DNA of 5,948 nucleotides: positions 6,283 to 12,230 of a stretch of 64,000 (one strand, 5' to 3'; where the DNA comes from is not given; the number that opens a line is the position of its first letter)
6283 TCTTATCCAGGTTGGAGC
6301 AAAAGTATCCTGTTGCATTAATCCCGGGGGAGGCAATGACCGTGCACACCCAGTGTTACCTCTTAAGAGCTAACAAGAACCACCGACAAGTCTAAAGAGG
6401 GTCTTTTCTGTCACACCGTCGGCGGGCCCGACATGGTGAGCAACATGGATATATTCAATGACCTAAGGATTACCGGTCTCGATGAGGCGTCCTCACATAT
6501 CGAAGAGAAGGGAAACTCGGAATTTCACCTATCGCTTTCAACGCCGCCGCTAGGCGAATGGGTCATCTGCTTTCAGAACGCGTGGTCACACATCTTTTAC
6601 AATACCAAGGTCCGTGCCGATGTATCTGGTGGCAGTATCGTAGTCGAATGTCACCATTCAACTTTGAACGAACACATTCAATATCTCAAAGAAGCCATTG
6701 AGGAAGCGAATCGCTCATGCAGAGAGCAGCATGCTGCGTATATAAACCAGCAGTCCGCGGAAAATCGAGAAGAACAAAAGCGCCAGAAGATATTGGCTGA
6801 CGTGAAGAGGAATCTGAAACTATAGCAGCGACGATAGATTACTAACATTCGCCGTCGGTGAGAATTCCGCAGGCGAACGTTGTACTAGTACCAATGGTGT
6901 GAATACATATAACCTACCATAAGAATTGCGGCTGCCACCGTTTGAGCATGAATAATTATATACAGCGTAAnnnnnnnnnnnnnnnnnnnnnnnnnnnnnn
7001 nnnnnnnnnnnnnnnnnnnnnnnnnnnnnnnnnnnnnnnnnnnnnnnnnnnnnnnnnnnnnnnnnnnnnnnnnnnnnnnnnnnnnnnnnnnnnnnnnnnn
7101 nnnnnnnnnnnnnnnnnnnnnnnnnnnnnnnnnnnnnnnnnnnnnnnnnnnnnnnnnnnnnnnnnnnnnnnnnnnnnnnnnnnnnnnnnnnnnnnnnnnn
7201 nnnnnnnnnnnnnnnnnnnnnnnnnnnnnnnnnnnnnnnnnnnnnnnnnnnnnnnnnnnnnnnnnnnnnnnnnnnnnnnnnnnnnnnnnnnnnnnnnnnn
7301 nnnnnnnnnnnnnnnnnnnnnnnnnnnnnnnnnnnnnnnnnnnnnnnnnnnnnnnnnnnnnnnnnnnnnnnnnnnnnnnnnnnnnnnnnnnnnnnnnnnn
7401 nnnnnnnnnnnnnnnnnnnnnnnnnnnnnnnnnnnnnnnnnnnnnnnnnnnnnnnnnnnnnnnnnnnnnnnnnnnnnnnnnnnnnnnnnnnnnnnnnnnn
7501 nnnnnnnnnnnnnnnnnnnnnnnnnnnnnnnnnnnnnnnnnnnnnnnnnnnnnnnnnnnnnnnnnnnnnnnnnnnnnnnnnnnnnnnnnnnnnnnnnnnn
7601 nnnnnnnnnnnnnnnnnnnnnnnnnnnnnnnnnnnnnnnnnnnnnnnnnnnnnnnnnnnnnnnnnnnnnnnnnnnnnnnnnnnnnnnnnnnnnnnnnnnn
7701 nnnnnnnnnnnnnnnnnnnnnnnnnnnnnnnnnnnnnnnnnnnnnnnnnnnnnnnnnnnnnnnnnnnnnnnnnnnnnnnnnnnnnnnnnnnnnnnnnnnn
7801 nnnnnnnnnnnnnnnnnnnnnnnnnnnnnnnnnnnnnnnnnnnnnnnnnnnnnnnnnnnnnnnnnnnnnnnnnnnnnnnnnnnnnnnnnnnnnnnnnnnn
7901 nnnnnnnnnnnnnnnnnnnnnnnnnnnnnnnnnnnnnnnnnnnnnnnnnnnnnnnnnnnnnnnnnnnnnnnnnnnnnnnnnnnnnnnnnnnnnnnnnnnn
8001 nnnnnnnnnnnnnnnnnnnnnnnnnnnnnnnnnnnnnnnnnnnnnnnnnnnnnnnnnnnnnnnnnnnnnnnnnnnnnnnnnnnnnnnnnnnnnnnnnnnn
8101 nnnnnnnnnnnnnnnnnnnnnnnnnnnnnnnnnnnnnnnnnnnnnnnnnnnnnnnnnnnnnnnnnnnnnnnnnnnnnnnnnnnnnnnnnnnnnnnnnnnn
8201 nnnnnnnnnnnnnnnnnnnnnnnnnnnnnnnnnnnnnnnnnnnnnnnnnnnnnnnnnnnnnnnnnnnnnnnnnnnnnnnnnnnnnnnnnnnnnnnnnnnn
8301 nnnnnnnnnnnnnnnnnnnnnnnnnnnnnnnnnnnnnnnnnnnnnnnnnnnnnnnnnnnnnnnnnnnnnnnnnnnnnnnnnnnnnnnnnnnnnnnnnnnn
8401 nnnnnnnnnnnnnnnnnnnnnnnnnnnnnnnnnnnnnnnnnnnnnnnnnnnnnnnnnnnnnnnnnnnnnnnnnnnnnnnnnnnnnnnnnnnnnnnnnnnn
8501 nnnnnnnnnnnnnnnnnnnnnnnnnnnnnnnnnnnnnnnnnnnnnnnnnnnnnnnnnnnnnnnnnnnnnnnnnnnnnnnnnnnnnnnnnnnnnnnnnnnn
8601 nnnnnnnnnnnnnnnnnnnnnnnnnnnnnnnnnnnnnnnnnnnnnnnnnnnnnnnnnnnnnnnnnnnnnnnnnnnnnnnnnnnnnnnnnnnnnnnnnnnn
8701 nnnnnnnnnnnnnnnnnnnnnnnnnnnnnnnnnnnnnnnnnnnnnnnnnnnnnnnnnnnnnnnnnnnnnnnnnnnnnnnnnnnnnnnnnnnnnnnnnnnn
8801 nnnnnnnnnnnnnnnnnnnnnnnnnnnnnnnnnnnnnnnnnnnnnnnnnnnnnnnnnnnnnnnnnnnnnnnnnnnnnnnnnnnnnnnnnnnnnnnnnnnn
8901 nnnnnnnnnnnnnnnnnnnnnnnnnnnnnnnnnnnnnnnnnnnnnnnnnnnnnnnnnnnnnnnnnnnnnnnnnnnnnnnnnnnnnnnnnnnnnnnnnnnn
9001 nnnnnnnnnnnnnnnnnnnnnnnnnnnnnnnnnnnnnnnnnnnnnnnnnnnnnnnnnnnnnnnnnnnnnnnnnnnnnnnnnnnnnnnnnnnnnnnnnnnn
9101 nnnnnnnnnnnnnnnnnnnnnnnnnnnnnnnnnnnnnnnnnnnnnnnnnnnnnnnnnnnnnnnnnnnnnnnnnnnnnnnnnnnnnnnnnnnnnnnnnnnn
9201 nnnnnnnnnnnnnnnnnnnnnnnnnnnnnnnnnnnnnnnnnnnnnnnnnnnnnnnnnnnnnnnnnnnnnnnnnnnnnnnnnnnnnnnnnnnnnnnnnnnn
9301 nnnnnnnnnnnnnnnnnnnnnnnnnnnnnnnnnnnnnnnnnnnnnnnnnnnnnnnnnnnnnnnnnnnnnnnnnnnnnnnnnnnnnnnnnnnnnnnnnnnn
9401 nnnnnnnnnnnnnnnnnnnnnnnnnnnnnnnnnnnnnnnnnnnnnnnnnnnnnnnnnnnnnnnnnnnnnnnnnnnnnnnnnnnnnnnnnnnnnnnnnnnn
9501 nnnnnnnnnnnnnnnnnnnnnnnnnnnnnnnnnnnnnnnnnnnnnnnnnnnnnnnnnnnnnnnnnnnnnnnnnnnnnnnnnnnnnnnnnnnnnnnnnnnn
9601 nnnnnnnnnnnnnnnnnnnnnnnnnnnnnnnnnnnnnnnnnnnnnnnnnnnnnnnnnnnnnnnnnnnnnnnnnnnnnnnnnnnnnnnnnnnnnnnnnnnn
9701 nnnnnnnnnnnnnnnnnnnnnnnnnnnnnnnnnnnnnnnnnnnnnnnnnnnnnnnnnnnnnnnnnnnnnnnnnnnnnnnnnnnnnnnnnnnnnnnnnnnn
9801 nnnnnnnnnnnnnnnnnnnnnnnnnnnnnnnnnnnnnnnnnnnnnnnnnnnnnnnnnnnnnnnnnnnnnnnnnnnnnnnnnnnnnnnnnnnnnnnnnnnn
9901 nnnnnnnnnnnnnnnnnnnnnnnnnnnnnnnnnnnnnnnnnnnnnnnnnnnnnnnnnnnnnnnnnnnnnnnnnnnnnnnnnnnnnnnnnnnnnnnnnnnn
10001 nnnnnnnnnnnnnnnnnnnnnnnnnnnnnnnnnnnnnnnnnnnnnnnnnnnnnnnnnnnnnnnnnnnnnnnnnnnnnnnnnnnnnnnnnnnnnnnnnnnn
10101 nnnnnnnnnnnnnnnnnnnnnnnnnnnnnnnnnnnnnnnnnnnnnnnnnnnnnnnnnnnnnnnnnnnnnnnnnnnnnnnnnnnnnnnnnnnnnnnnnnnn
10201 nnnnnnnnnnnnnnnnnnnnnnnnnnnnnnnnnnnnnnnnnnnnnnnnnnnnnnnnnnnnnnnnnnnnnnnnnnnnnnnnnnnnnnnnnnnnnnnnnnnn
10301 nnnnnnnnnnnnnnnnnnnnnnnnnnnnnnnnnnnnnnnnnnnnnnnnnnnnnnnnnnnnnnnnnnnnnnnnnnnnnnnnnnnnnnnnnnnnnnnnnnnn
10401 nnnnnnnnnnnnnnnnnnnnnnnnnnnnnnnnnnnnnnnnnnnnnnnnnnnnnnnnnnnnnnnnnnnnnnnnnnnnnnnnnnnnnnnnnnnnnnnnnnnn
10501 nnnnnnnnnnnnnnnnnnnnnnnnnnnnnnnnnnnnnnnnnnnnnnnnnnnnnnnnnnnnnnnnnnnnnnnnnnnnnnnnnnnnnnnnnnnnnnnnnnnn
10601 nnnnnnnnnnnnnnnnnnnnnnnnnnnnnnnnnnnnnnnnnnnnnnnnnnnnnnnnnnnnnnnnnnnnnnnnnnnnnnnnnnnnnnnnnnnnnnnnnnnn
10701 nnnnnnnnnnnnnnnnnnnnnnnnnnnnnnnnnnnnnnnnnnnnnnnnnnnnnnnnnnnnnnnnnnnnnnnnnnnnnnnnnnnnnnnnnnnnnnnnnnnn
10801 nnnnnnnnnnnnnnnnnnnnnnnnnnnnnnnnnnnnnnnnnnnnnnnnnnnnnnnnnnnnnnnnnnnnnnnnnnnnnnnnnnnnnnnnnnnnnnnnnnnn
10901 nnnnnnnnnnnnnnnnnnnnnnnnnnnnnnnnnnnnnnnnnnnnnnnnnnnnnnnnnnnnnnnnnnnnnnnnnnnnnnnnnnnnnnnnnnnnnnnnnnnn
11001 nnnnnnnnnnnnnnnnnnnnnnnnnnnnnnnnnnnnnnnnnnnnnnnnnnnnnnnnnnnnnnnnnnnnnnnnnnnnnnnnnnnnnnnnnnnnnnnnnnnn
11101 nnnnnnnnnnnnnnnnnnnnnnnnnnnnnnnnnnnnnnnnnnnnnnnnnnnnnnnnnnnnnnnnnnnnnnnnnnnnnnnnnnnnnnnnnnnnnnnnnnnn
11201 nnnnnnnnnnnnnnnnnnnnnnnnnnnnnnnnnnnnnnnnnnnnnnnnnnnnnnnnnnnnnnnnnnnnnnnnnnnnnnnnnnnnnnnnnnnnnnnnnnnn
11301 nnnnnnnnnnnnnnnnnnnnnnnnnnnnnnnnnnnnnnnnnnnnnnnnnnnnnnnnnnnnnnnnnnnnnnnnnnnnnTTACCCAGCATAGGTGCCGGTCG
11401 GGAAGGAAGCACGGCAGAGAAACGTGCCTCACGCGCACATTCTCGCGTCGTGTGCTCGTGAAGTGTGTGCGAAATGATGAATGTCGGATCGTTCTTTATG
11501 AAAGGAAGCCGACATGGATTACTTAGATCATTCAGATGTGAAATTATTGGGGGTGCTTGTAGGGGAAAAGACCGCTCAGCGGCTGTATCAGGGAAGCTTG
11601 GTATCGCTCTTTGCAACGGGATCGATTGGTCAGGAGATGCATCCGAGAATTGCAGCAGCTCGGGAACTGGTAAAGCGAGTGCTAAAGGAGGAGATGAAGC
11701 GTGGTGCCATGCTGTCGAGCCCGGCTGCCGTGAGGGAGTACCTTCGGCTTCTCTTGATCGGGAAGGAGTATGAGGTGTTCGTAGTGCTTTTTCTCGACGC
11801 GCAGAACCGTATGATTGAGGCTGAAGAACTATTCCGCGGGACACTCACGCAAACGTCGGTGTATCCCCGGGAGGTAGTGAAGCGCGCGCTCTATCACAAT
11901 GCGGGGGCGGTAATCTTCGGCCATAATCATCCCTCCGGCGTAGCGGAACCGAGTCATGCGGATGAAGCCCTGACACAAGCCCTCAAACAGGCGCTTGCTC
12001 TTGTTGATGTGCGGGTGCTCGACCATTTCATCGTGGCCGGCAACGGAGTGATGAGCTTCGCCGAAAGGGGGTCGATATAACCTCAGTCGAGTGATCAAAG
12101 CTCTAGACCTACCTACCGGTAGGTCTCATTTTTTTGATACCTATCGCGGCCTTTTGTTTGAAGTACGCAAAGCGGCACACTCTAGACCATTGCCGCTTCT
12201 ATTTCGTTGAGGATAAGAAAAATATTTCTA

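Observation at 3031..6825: Translationally coupled PP2C phosphatase plus two Hanks kinases (one with a cold-shock/OB-fold C-terminus) beside a serine recombinase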

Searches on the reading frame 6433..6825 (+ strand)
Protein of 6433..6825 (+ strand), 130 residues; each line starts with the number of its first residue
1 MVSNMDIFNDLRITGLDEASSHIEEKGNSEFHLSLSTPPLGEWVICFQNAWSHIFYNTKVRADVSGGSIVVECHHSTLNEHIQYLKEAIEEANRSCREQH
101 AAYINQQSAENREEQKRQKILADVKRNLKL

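Call 3: search_protein_families(library=pfam, proteins=[window:6433-6825:+], max_evalue=0.01)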
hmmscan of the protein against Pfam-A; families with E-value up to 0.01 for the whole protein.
window:6433-6825:+ (130 aa): 1 family
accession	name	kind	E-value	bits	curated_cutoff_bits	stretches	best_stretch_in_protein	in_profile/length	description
PF01105.29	EMP24_GP25L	-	0.0012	19.4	25.9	1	10-116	40-147/182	emp24/gp25L/p24 family/GOLD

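Call 4: search_protein_families(library=padloc, proteins=[window:6433-6825:+], max_evalue=0.01)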
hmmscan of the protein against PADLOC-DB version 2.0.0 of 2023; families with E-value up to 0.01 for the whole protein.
window:6433-6825:+ (130 aa): 0 families

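Call 9: search_protein_families(library=pfam, proteins=[window:6433-6825:+], max_evalue=10)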
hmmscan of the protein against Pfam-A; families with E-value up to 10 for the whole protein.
window:6433-6825:+ (130 aa): 3 families
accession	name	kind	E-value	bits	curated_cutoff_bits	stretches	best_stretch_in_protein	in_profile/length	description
PF01105.29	EMP24_GP25L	-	0.0012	19.4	25.9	1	10-116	40-147/182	emp24/gp25L/p24 family/GOLD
PF16421.10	E2F_CC-MB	-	0.13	12.9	33.9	1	75-122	12-59/96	E2F transcription factor CC-MB domain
PF08599.15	Nbs1_C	-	0.22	12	25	1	64-101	20-57/64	DNA damage repair protein Nbs1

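Call 10: search_protein_families(library=ncbifam, proteins=[window:6433-6825:+], max_evalue=1)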
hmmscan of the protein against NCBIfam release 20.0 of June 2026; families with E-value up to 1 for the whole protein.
window:6433-6825:+ (130 aa): 0 families
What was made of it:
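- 6433..6825 (+): Adjacent 130-aa gene of unknown function. It is co-directional and lies 59 nt after kinase 2. It is judged not to be a KKP component but separate cargo of the island. No Pfam, NCBIfam or PADLOC family (calls 3, 4, 10).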

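Call 54: find_homologous_proteins(query=window:6433-6825:+, max_evalue=0.001)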
Query window:6433-6825:+ (130 aa): 1 proteins with E <= 0.001 among 5 candidates.
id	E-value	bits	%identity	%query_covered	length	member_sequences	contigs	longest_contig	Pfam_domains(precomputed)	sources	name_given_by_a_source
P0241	2.9e-81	287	100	100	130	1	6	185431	-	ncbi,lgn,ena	-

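Call 63: search_protein_representatives(protein=window:6433-6825:+)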
Query: 130 residues. Proteins with E-value up to 0.001 (for the whole library): 135; up to 1e-10: 7; up to 1e-30: 1. The best 135 are listed.
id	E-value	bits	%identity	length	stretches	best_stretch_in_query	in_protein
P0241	9.1e-82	287.4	100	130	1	1-130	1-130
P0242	1.2e-20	90.0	45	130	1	6-118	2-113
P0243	6.3e-16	74.8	34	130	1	7-126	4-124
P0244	3.5e-14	69.2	39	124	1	7-129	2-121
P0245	4.0e-12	62.5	32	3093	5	8-52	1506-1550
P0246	6.0e-12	61.9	35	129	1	6-129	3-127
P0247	1.4e-11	60.8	37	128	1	8-115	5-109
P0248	2.6e-10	56.7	47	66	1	3-59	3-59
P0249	5.2e-10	55.7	33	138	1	8-128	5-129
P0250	5.9e-10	55.5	37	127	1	6-129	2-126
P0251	8.9e-10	54.9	33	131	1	7-129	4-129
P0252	1.3e-09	54.4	31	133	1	2-128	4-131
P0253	1.8e-09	54.0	33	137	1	5-117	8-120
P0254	6.1e-09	52.3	32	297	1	7-129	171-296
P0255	6.5e-09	52.2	39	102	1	33-129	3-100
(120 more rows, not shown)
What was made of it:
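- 6433..6825 (+): It has its own family of 135 representatives, most about 125-135 aa (call 63).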

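Call 64: find_encoding_contigs(protein=P0242, flank=6000, max_places=3)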
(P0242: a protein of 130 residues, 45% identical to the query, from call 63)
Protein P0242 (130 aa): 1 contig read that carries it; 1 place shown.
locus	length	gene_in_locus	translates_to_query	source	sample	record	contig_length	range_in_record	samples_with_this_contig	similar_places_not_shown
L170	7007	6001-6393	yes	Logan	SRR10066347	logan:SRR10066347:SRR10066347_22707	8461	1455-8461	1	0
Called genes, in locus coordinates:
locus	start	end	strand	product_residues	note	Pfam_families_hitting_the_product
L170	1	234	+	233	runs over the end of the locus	PF04542:Sigma70_r2 (weak), PF08281:Sigma70_r4_2 (weak), PF04545:Sigma70_r4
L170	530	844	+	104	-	-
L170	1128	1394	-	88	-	PF22266:DUF6953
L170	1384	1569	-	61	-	PF09926:DUF2158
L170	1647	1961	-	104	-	-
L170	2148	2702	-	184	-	-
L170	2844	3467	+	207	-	-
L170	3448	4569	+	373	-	PF13560:HTH_31 (weak), PF01381:HTH_3 (weak), PF06114:Peptidase_M78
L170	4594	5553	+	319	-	-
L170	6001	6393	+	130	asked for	-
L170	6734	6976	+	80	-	-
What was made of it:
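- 6433..6825 (+): Homologue locus L170 has no kinase or phosphatase nearby (call 64).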

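Call 65: find_encoding_contigs(protein=P0243, flank=6000, max_places=3)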
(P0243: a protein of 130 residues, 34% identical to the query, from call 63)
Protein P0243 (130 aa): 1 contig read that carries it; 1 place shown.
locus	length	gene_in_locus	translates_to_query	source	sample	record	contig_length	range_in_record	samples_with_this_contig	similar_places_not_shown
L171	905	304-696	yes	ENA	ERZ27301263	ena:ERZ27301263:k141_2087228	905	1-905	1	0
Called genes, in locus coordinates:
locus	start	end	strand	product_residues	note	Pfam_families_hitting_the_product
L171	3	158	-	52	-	?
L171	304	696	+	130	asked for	-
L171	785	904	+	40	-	?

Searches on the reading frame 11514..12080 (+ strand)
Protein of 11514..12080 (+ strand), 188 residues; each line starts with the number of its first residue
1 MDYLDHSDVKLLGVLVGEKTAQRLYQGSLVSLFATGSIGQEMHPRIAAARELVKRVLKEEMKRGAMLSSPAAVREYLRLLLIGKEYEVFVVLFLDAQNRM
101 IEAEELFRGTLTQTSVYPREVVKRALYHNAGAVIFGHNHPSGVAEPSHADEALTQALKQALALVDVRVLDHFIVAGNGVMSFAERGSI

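Call 40: search_protein_families(library=pfam, proteins=[window:11514-12080:+], max_evalue=0.001)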
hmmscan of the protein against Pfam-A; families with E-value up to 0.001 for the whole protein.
window:11514-12080:+ (188 aa): 1 family
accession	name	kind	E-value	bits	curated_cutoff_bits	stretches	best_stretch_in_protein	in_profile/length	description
PF04002.20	RadC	-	3.2e-44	150.2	22.1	1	68-186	2-120/121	RadC-like JAB domain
